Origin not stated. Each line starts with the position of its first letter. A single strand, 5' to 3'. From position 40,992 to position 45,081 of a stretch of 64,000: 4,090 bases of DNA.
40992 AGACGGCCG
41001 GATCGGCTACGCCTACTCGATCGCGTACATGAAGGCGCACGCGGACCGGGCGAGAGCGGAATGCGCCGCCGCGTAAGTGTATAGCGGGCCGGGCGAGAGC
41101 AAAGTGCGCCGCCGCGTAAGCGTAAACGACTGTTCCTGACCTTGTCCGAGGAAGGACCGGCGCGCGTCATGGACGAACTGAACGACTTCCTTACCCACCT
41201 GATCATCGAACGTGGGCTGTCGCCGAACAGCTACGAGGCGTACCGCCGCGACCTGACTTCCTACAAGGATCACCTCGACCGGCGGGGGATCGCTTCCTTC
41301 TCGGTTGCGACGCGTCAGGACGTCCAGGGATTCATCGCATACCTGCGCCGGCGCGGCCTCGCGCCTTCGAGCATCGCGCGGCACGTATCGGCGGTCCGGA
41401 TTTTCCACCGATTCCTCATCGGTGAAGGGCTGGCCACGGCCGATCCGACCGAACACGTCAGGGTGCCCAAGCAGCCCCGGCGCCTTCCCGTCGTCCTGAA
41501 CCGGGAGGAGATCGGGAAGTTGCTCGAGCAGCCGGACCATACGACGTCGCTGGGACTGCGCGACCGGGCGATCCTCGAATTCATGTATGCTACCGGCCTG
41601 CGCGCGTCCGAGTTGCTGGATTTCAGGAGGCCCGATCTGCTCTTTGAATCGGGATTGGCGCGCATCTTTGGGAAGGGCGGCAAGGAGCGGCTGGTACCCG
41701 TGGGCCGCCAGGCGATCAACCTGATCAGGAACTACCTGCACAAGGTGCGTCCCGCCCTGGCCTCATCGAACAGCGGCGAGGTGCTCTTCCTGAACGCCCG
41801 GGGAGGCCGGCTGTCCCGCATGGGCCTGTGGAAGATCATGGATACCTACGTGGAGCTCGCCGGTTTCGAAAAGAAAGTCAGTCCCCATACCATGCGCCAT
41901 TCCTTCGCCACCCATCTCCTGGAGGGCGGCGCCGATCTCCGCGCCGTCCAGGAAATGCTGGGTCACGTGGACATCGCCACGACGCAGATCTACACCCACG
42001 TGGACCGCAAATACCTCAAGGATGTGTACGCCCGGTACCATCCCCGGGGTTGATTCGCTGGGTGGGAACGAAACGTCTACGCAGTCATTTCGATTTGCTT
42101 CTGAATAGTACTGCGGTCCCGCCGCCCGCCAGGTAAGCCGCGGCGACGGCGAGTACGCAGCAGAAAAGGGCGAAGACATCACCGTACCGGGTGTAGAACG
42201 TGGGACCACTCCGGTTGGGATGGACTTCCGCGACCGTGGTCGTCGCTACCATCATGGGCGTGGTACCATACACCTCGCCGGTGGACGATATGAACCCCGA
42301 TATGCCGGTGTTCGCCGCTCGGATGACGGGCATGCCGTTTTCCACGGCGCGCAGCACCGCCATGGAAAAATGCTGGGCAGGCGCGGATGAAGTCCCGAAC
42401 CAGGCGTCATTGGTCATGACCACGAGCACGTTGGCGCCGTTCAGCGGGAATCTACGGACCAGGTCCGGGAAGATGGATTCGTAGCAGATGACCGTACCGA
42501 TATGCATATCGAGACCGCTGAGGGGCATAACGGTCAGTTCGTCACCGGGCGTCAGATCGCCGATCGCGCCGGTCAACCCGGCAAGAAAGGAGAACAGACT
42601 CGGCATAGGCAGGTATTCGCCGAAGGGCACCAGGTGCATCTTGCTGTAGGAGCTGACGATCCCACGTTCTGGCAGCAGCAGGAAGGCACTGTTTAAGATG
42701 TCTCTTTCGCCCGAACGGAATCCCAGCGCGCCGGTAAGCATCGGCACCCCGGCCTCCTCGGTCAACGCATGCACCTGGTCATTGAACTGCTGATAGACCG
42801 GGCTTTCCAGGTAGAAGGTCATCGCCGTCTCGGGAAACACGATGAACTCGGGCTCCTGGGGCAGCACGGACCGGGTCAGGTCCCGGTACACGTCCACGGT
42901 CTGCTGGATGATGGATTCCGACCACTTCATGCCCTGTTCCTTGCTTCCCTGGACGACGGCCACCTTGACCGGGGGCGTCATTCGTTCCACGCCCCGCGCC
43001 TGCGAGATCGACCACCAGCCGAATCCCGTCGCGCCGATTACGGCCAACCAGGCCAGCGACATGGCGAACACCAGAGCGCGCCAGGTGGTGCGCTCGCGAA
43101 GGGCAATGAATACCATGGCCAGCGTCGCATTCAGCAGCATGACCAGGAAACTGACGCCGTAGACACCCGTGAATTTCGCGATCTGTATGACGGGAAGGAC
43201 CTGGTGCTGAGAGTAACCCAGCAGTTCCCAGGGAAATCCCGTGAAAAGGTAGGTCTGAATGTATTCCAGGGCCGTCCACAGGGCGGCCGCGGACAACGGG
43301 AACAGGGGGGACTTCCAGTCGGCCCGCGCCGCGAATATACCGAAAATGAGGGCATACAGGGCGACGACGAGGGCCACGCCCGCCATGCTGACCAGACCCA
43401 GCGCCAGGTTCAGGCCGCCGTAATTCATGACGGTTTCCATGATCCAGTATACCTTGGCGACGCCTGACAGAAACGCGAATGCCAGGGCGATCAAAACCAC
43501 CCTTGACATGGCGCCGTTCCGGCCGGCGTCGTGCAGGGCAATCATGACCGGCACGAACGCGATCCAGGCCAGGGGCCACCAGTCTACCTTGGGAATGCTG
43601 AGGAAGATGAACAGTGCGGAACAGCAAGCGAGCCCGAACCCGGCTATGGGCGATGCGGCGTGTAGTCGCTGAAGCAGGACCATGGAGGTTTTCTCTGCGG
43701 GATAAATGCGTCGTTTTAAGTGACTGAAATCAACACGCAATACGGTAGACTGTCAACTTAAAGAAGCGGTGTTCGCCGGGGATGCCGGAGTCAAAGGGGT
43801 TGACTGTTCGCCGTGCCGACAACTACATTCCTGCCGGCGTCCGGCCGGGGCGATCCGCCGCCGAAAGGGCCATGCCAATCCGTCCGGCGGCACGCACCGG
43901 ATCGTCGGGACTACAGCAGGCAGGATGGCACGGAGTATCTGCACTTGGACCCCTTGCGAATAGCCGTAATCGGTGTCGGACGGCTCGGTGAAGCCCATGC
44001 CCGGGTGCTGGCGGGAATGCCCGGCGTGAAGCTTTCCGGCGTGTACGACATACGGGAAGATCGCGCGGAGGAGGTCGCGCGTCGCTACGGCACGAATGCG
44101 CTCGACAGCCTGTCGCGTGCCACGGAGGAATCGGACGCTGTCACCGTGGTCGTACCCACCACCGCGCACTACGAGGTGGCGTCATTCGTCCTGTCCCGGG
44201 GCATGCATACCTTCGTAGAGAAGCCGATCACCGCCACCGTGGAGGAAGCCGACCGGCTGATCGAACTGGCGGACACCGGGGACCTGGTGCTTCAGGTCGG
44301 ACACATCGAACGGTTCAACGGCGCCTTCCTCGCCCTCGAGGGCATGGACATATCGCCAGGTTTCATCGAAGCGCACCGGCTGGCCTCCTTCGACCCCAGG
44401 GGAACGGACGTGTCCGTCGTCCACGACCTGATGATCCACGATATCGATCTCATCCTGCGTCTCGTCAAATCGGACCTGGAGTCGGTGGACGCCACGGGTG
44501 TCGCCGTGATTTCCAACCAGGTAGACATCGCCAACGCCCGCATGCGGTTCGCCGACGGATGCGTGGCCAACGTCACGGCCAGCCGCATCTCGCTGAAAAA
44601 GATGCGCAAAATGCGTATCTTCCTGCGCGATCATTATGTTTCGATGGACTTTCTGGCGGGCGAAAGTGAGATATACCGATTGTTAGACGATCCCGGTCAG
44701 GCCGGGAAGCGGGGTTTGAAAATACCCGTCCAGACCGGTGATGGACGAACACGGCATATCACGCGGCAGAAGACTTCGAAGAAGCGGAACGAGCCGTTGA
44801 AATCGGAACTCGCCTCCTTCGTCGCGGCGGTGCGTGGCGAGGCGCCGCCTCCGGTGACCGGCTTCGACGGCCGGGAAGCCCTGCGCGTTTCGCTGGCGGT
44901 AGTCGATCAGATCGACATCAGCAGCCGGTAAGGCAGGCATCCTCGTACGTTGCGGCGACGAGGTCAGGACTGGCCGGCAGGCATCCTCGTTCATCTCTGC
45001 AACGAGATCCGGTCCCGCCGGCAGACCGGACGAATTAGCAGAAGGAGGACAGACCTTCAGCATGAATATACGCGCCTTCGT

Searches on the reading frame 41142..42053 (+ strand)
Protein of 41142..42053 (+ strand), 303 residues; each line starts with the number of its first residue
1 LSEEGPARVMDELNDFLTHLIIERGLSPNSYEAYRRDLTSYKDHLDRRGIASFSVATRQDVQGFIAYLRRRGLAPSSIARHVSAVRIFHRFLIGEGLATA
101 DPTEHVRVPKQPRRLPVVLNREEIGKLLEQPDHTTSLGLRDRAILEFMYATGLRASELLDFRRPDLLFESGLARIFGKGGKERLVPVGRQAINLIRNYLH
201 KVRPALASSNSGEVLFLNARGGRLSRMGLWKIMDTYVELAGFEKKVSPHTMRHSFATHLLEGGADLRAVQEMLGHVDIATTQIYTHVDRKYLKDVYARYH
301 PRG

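Call 6: search_protein_families(library=pfam, proteins=[window:41142-42053:+])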
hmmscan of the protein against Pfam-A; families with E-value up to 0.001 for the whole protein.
window:41142-42053:+ (303 aa): 3 families
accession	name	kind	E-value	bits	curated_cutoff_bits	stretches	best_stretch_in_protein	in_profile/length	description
PF00589.27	Phage_integrase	-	7.3e-48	163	27.1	1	119-288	3-169/172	Phage integrase family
PF02899.23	Phage_int_SAM_1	-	1.1e-23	83.7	22.3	1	13-96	1-83/83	Phage integrase, N-terminal SAM-like domain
PF13495.12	Phage_int_SAM_4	-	4.6e-07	30.6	27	1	16-94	5-80/85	Phage integrase, N-terminal SAM-like domain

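Call 7: search_protein_families(library=ncbifam, proteins=[window:41142-42053:+])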
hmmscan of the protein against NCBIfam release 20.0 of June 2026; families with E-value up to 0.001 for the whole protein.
window:41142-42053:+ (303 aa): 12 families
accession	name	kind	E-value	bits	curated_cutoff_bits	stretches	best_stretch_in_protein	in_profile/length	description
TIGR02225.1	recomb_XerD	equivalog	1.2e-108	362.8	329.6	1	15-302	2-289/290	site-specific tyrosine recombinase XerD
NF001399.0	PRK00283.1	subfamily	1.5e-108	362.6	279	1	10-303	6-299/300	tyrosine recombinase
TIGR02224.1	recomb_XerC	equivalog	1.3e-94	316.9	335.15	1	15-302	2-292/295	tyrosine recombinase XerC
NF040815.2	recomb_XerA_Arch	equivalog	1.9e-65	221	220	1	14-296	1-263/263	site-specific tyrosine recombinase/integron integrase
NF002331.0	PRK01287.1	subfamily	1.2e-62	212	371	1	10-301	27-326/365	site-specific tyrosine recombinase XerC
TIGR02249.1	integrase_gron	subfamily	8.1e-42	143.7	265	2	236-291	249-304/315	integron integrase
NF003462.0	PRK05084.1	equivalog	7.4e-29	100.6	267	1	140-297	196-354/360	tyrosine recombinase XerS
NF011946.0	PRK15417.1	equivalog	2e-25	89.7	435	2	234-288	262-316/337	integron integrase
NF007371.0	PRK09871.1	subfamily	1.6e-16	60.4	222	1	135-289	22-176/198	tyrosine-type DNA invertase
NF007370.0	PRK09870.1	subfamily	2.9e-16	59.7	221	1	118-289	12-181/200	tyrosine-type DNA invertase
NF040693.1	recomb_GmtY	equivalog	4.4e-06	26.2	340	0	246-290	391-435/441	gamma-mobile-trio recombinase GmtY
NF002685.0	PRK02436.1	equivalog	0.00017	21.5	178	0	15-282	3-241/245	site-specific tyrosine recombinase XerD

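Call 26: find_encoding_contigs(protein=window:41142-42053:+, flank=4000, max_places=10)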
Protein window:41142-42053:+ (303 aa): no gene with exactly this product is on record in the collection.

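Call 54: find_encoding_contigs(protein=window:41169-42053:+, flank=3000, max_places=10)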
Protein window:41169-42053:+ (294 aa): no gene with exactly this product is on record in the collection.

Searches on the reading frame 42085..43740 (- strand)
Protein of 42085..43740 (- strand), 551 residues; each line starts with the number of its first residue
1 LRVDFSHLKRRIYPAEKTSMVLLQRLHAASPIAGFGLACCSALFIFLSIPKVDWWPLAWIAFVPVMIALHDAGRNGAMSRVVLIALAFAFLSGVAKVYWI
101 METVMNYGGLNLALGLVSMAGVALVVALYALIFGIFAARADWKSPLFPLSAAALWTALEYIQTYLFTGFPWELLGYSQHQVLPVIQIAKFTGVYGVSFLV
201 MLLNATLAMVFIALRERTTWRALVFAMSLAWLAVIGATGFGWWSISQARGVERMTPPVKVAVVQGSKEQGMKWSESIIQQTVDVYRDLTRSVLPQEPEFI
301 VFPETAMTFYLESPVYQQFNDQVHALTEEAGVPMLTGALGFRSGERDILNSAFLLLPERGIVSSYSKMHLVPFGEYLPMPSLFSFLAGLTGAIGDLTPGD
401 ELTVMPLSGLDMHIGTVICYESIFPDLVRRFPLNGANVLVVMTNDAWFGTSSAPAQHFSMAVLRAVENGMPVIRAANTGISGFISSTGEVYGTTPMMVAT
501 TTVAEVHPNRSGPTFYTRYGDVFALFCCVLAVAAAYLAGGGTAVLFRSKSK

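Call 6: search_protein_families(library=pfam, proteins=[window:42085-43740:-])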
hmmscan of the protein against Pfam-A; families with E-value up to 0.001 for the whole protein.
window:42085-43740:- (551 aa): 2 families
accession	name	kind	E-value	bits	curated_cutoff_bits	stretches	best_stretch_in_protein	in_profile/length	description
PF20154.4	LNT_N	-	2.7e-36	125.6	27.1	1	41-205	1-158/159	Apolipoprotein N-acyltransferase N-terminal domain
PF00795.27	CN_hydrolase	-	8e-31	107.7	23.2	1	259-512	1-252/256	Carbon-nitrogen hydrolase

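Call 7: search_protein_families(library=ncbifam, proteins=[window:42085-43740:-])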
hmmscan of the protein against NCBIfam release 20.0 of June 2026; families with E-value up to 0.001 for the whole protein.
window:42085-43740:- (551 aa): 4 families
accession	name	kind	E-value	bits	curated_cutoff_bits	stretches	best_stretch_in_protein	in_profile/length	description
TIGR00546.1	lnt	equivalog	8.3e-102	341.3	132.9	1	89-489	2-394/395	apolipoprotein N-acyltransferase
NF008934.0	PRK12291.1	equivalog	4.1e-24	85.6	427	1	85-481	61-406/419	apolipoprotein N-acyltransferase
NF033621.1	de_GSH_amidase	exception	3.4e-08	33.2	355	1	395-479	123-204/260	deaminated glutathione amidase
NF043013.1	DeGluthAmidYersProt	equivalog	0.00039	19.7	500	0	260-483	6-218/278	deaminated glutathione amidase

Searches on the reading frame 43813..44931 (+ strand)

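Call 6: search_protein_families(library=pfam, proteins=[window:43813-44931:+])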
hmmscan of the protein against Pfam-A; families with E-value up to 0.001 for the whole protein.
window:43813-44931:+ (372 aa): 7 families
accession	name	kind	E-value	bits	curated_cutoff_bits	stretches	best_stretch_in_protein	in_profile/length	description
PF01408.29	GFO_IDH_MocA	-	6.8e-29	101.4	24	1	48-164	1-120/120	Oxidoreductase family, NAD-binding Rossmann fold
PF22725.1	GFO_IDH_MocA_C3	-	1.5e-08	35.1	27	1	197-269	41-116/124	GFO/IDH/MocA C-terminal domain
PF02826.25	2-Hacid_dh_C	-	2.6e-06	27.4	25.1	1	34-119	23-104/178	D-isomer specific 2-hydroxyacid dehydrogenase, NAD binding domain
PF03807.23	F420_oxidored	-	9.9e-05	23.3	21.6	1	49-124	1-77/94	NADP oxidoreductase coenzyme F420-dependent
PF02894.22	GFO_IDH_MocA_C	-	0.00041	20.7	22.9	0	202-364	42-207/218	Oxidoreductase family, C-terminal alpha/beta domain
PF07991.19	KARI_N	-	0.00042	20.4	20.6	1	47-123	4-77/165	Acetohydroxy acid isomeroreductase, NADPH-binding domain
PF03446.21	NAD_binding_2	-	0.00043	20.8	21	0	49-121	1-70/161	NAD binding domain of 6-phosphogluconate dehydrogenase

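Call 7: search_protein_families(library=ncbifam, proteins=[window:43813-44931:+])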
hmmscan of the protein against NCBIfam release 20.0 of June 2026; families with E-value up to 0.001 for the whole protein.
window:43813-44931:+ (372 aa): 14 families
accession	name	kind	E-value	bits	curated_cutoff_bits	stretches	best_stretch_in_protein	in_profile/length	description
NF040723.1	UDP-GlcNAcDh_Arch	equivalog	3.1e-56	191.1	450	2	48-288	1-247/302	UDP-N-acetylglucosamine 3-dehydrogenase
TIGR04380.1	myo_inos_iolG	equivalog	3.2e-35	121.6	355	1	48-259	2-232/330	inositol 2-dehydrogenase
NF052679.1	InsChiInosDhIolG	equivalog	1.6e-16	60.2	540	1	48-227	3-194/343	bifunctional inositol 2-dehydrogenase/D-chiro-inositol 1-dehydrogenase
NF008607.0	PRK11579.1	subfamily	1.1e-11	44.4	330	1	46-178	3-136/346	oxidoreductase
NF052479.1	LevoglcsnDh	equivalog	2.9e-10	39.4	650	1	48-162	4-129/386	levoglucosan dehydrogenase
NF041392.1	XylDh_Gfo6_Halo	equivalog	3.1e-09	36.1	350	1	34-163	4-139/350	D-xylose 1-dehydrogenase Gfo6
NF058561.1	BT_2158_fam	equivalog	3e-08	32.7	750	1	46-163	34-153/487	glycoside 3-dehydrogenase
NF007574.0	PRK10206.1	equivalog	8.8e-08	31.6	352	1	75-175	32-134/345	oxidoreductase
TIGR01761.1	thiaz-red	subfamily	3.5e-05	23.5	188.8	1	49-232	5-181/350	thiazolinyl imide reductase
NF009825.0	PRK13302.1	equivalog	9.5e-05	22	253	1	47-178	6-132/271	aspartate dehydrogenase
NF006374.0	PRK08605.1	subfamily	0.00011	21.4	356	1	45-119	144-213/332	D-lactate dehydrogenase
NF041369.1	Dhydh_Halo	equivalog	0.00015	21.1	400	1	26-119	111-199/305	D-2-hydroxyacid dehydrogenase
NF003992.0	PRK05472.2-1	equivalog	0.00055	19.2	226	1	48-132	99-186/249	redox-sensing transcriptional repressor Rex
NF058563.1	BT_2159_fam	equivalog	0.00057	19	650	0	49-162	2-118/350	disaccharide 3-dehydrogenase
